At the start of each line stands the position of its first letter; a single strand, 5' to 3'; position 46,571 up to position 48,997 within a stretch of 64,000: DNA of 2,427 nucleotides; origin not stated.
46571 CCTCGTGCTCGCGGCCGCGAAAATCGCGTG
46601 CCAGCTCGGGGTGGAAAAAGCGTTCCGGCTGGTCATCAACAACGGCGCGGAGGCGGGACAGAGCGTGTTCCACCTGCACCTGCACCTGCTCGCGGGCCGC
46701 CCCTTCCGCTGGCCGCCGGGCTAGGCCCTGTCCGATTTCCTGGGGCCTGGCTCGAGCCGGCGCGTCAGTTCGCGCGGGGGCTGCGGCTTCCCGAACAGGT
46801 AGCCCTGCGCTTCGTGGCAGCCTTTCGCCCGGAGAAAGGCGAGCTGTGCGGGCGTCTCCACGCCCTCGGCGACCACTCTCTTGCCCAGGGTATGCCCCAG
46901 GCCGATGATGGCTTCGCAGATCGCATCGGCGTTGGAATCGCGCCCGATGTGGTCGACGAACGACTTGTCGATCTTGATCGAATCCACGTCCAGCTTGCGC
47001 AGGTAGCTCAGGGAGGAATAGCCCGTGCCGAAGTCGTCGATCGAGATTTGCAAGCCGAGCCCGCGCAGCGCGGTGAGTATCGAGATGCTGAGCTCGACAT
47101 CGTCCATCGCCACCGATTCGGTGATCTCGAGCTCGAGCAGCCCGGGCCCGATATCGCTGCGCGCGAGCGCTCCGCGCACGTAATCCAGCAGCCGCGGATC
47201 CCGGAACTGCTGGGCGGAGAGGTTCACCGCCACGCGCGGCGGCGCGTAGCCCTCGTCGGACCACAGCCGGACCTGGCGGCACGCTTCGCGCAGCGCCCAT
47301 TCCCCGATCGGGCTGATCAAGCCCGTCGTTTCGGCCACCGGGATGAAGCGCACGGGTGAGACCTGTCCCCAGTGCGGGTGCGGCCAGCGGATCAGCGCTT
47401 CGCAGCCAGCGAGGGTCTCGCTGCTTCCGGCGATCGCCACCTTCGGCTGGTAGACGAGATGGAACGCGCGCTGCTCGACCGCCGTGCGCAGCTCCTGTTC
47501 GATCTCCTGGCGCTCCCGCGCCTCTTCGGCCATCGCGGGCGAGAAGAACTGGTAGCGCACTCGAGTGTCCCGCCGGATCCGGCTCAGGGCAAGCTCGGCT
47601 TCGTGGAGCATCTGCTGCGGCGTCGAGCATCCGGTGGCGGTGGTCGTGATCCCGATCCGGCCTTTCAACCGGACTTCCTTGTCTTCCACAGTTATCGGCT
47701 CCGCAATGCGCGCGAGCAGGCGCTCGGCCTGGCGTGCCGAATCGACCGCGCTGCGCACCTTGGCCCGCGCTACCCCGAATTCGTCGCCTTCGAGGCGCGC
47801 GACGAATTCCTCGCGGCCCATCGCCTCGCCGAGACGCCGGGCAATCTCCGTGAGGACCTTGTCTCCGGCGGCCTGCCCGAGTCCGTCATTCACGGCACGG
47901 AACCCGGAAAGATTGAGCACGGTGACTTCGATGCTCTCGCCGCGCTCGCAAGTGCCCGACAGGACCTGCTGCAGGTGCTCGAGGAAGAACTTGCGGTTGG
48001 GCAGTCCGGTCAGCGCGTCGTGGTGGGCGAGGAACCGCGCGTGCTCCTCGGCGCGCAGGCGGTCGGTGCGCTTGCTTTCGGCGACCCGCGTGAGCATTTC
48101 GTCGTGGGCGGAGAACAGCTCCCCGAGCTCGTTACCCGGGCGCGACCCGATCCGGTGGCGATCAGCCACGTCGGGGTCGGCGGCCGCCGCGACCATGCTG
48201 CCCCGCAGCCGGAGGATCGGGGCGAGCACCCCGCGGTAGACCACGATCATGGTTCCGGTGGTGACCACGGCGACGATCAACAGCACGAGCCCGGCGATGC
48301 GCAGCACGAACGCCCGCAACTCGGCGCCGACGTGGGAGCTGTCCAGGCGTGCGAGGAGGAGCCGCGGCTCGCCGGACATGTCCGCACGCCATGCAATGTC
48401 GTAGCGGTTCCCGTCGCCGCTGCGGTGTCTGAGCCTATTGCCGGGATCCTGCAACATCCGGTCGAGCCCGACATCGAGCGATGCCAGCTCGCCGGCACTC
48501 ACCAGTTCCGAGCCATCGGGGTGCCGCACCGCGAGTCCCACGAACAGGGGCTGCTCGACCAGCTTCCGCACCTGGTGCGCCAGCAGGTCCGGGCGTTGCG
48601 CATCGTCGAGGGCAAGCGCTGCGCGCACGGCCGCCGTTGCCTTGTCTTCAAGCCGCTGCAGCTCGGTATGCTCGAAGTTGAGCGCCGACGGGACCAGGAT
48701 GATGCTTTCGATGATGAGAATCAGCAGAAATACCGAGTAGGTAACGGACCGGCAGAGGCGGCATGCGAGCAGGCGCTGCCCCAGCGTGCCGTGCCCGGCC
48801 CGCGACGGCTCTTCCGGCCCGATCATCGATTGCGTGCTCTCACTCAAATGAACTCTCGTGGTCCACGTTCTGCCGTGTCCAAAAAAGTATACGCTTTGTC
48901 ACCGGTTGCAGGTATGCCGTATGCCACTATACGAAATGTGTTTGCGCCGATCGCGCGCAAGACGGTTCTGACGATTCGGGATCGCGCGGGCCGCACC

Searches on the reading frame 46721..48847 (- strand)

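Call 58: search_protein_families(library=pfam, proteins=[window:46721-48847:-], max_evalue=0.00001)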
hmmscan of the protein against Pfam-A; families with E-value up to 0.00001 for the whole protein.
window:46721-48847:- (708 aa): 2 families
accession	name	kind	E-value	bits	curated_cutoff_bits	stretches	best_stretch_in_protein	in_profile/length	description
PF00563.25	EAL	-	2.7e-71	240.1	31.3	1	451-688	2-236/236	EAL domain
PF00990.26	GGDEF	-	3.3e-33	115.2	23.8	1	274-429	1-159/161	Diguanylate cyclase, GGDEF domain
